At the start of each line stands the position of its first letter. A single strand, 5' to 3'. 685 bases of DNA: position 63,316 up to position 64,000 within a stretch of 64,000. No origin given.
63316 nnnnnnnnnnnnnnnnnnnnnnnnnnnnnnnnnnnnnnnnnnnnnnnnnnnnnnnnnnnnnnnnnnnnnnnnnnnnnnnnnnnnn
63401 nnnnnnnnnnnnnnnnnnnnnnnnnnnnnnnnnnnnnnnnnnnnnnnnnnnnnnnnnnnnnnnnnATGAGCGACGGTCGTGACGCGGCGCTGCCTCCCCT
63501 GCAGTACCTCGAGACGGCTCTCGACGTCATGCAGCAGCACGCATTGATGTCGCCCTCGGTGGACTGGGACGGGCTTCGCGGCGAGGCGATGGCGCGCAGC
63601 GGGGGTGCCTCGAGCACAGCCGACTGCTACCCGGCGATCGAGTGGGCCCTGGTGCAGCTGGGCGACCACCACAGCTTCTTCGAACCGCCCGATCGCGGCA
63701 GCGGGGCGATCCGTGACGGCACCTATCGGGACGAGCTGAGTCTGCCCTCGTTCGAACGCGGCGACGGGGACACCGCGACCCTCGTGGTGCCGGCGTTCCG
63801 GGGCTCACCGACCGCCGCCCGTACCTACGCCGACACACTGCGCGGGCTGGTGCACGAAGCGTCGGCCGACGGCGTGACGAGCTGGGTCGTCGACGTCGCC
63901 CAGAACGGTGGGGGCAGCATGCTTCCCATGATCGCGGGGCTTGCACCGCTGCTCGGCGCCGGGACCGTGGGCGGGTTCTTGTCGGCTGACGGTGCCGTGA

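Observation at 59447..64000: Six-gene ECF sigma operon with every junction overlapping: sigma - polytopic zf-HC2 anti-sigma - ABC ATPase - ABC-2 permease - membrane protein - S41 peptidase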

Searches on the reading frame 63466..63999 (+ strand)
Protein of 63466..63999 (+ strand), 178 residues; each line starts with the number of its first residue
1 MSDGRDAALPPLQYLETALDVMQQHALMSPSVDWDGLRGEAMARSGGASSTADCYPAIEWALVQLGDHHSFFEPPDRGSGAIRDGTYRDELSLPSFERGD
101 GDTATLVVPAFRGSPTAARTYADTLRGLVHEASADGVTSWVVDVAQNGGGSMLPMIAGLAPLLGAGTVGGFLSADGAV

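Call 4: search_protein_families(library=pfam, proteins=[window:63466-63999:+], max_evalue=0.1)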
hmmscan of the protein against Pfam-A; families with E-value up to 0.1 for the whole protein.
window:63466-63999:+ (178 aa): 1 family
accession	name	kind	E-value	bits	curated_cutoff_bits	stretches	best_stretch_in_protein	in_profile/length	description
PF03572.23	Peptidase_S41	-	0.00037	20.5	24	1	103-168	2-61/165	Peptidase family S41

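Call 5: search_protein_families(library=ncbifam, proteins=[window:63466-63999:+], max_evalue=0.1)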
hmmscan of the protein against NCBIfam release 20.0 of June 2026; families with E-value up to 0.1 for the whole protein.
window:63466-63999:+ (178 aa): 0 families

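Call 40: find_homologous_proteins(query=window:63466-63999:+, max_evalue=0.001)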
Query window:63466-63999:+ (178 aa): 5 proteins with E <= 0.001 among 485 candidates.
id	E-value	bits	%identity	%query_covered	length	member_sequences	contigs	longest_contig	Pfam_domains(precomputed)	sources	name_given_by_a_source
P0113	2.4e-111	387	100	100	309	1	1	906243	PF03572.24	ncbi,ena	-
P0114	3.7e-95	335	88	100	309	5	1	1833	PF03572.24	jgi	jgi:carboxyl-terminal processing protease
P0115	1.3e-82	294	81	96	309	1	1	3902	PF03572.24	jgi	jgi:carboxyl-terminal processing protease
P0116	1.8e-81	290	85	88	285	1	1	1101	PF03572.24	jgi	jgi:C-terminal processing protease CtpA/Prc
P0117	1.2e-11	63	31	87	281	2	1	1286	PF03572.24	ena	-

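Call 41: find_encoding_contigs(protein=P0113, flank=10000, max_places=3)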
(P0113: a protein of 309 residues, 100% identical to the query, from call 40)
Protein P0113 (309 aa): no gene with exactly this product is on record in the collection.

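Call 42: find_encoding_contigs(protein=P0115, flank=5000, max_places=2)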
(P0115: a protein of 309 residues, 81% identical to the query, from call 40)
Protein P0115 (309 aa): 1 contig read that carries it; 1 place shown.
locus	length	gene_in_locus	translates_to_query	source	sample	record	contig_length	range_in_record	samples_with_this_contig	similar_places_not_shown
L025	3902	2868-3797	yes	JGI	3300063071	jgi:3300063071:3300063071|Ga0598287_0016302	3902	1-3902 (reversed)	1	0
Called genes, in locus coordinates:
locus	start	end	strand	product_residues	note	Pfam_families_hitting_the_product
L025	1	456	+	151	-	?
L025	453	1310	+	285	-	PF02463:SMC_N (faint), PF13476:AAA_23 (weak), PF00005:ABC_tran, PF13304:AAA_21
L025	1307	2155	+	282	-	-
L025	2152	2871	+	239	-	-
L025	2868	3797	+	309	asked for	PF03572:Peptidase_S41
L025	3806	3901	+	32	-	?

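Call 79: search_protein_families(library=pfam, proteins=[P0113], max_evalue=0.001)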
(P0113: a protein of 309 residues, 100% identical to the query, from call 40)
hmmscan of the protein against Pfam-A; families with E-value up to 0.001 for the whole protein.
P0113 (309 aa): 1 family
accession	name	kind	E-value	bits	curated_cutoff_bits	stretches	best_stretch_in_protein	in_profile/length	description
PF03572.23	Peptidase_S41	-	3.9e-15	56.3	24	1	103-288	2-165/165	Peptidase family S41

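Call 80: search_solved_structures(query=P0113, max_evalue=0.01, show_alignments=1)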
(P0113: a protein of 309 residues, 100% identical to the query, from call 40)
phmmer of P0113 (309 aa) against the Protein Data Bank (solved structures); distinct sequences matched with E-value up to 0.01: 1.
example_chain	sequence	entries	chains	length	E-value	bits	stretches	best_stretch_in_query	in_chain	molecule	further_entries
4y68_C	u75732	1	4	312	3.9e-22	82.1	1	13-289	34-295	Putative nisin-resistance protein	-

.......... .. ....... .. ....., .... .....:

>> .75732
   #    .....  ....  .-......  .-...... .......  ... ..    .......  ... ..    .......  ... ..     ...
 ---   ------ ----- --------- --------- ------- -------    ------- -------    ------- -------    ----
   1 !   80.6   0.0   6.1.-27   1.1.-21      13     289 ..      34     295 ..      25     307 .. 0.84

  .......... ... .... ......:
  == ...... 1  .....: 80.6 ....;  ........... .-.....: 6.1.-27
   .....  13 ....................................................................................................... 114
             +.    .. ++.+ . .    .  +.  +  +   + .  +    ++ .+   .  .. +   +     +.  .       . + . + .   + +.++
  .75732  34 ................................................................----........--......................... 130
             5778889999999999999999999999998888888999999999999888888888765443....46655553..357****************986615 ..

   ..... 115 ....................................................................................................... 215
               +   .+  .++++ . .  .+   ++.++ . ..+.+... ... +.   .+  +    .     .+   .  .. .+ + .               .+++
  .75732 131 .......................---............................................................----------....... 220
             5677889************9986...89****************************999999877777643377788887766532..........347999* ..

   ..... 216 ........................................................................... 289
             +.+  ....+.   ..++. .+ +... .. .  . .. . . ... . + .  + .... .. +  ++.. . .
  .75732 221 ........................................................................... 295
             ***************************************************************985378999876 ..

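Call 122: search_protein_families(library=ncbifam, proteins=[P0113], max_evalue=0.001)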
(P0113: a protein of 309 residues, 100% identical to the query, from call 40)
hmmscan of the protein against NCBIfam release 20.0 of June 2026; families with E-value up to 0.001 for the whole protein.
P0113 (309 aa): 1 family
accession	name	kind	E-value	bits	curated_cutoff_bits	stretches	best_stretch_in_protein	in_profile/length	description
NF045589.1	Cterm_S41_CtpB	exception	1e-05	24.4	633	1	207-289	298-381/416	carboxyl-terminal processing protease CtpB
